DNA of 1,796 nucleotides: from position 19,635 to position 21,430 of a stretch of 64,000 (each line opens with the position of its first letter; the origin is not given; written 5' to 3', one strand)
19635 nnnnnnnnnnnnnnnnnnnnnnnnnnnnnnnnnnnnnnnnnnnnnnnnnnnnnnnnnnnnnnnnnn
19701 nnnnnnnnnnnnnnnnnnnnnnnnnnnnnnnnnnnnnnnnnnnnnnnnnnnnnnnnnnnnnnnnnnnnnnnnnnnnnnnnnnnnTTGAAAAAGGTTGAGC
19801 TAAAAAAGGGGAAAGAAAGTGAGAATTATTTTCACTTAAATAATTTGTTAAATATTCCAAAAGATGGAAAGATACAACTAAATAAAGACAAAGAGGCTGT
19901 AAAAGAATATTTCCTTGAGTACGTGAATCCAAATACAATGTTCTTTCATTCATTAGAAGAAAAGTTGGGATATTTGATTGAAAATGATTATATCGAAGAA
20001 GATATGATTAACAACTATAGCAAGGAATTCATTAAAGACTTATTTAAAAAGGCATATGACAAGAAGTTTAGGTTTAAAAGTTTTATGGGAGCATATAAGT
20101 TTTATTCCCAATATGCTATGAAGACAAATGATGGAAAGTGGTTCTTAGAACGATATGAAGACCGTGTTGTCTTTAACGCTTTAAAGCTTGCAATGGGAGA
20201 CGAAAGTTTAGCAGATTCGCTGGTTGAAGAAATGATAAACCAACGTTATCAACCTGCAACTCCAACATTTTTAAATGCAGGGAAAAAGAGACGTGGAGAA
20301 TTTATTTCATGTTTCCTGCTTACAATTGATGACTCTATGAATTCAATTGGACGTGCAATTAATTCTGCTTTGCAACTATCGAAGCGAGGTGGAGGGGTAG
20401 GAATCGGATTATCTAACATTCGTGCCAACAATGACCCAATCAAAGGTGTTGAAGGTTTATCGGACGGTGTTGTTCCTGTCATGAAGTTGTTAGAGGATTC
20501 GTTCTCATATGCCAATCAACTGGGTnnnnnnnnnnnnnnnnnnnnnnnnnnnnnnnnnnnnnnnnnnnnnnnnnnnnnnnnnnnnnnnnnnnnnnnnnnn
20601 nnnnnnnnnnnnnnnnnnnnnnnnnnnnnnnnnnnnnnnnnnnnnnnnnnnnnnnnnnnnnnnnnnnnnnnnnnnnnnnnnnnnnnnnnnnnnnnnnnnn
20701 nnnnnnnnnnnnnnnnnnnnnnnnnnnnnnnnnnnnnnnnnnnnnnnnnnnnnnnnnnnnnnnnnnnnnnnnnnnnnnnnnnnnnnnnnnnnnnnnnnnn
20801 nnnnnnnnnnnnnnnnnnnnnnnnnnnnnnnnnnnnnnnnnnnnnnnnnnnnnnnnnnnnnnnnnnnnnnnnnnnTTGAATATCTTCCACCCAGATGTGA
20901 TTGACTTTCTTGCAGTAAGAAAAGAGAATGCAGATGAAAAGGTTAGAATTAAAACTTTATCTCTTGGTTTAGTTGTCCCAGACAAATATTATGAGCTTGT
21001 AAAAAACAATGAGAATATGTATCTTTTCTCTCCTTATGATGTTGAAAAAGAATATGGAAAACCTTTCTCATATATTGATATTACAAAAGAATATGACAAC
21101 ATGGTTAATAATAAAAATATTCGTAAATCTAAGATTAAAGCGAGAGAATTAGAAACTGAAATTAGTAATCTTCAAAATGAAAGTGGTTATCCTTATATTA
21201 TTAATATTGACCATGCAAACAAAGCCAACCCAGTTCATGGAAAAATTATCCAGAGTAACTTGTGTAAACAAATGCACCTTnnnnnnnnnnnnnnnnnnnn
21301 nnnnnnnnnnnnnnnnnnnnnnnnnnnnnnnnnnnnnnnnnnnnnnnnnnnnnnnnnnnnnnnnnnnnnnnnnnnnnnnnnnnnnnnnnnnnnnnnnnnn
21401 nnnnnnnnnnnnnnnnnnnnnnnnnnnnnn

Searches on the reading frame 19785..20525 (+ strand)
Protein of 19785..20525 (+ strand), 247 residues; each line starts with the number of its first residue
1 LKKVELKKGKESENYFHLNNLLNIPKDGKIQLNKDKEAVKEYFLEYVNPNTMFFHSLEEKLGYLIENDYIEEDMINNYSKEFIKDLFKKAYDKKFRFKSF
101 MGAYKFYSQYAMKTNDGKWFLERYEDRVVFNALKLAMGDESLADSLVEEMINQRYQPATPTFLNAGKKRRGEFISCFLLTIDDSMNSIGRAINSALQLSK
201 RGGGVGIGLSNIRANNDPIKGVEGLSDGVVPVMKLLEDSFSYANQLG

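Call 18: search_protein_families(library=pfam, proteins=[window:19785-20525:+], max_evalue=0.01)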
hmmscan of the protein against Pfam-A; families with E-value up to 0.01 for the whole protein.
window:19785-20525:+ (247 aa): 3 families
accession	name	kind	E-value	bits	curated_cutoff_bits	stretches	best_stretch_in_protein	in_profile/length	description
PF08343.15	RNR_N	-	6.1e-31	106.7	29.4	1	15-95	1-82/82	Ribonucleotide reductase N-terminal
PF02867.20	Ribonuc_red_lgC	-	2.2e-23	83.1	23.9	1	175-247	2-74/523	Ribonucleotide reductase, barrel domain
PF00317.26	Ribonuc_red_lgN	-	2.8e-18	66.2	28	1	97-170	2-77/77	Ribonucleotide reductase, all-alpha domain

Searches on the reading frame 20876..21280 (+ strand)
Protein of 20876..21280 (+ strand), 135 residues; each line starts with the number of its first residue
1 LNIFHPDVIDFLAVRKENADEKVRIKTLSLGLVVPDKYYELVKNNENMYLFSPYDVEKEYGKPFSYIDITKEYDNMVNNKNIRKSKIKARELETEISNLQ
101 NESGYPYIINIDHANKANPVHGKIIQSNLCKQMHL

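Call 18: search_protein_families(library=pfam, proteins=[window:20876-21280:+], max_evalue=0.01)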
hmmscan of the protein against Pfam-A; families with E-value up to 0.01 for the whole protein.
window:20876-21280:+ (135 aa): 1 family
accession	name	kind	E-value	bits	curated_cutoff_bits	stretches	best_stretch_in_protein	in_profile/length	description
PF02867.20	Ribonuc_red_lgC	-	7.2e-40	137.5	23.9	1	1-131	84-213/523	Ribonucleotide reductase, barrel domain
